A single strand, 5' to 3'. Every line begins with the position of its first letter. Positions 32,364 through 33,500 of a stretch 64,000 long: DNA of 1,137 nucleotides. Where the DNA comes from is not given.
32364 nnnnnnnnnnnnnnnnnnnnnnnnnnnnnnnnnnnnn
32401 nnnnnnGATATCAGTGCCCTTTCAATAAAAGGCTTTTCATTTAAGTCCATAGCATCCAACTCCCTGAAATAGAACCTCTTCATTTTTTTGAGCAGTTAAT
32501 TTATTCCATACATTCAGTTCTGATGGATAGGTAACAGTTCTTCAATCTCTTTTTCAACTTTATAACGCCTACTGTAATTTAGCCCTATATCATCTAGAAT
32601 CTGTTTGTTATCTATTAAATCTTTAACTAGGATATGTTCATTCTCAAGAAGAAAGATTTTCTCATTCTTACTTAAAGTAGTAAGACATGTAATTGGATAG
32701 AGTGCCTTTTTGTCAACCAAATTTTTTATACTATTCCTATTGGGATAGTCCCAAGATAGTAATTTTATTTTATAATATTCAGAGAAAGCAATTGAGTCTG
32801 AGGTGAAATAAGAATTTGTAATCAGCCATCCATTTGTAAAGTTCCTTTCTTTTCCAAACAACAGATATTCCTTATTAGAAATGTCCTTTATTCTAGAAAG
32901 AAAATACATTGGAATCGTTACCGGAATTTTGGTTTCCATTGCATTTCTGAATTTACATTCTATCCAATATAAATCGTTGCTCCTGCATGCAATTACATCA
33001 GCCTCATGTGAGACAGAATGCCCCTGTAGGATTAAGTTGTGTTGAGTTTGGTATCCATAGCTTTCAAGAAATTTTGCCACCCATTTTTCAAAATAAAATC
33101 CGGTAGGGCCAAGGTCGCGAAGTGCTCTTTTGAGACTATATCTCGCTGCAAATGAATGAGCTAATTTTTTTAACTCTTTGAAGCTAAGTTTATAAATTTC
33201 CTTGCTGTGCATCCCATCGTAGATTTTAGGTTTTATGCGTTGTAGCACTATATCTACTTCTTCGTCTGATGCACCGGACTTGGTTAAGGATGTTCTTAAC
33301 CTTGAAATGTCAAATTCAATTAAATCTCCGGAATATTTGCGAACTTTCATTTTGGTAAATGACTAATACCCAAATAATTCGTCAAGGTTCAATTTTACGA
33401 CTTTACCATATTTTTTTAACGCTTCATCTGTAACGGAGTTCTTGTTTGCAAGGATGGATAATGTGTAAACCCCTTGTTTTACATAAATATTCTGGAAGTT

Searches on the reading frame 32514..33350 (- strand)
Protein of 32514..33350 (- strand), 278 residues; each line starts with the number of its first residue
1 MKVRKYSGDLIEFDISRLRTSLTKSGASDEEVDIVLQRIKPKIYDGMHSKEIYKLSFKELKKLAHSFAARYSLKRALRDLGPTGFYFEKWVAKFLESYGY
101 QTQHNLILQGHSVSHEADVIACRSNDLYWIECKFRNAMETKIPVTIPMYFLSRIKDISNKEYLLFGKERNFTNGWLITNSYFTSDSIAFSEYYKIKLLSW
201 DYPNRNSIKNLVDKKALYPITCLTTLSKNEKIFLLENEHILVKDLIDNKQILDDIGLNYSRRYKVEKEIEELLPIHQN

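Call 7: search_protein_families(library=pfam, proteins=[window:32514-33350:-], max_evalue=0.00001)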
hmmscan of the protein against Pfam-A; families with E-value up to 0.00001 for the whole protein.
window:32514-33350:- (278 aa): 2 families
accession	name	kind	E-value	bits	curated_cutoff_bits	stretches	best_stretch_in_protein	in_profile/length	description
PF03477.21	ATP-cone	-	5.3e-08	33.7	25.8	1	1-79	1-87/88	ATP cone domain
PF04471.18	Mrr_cat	-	2.2e-07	31.4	21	0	84-199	6-107/115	Restriction endonuclease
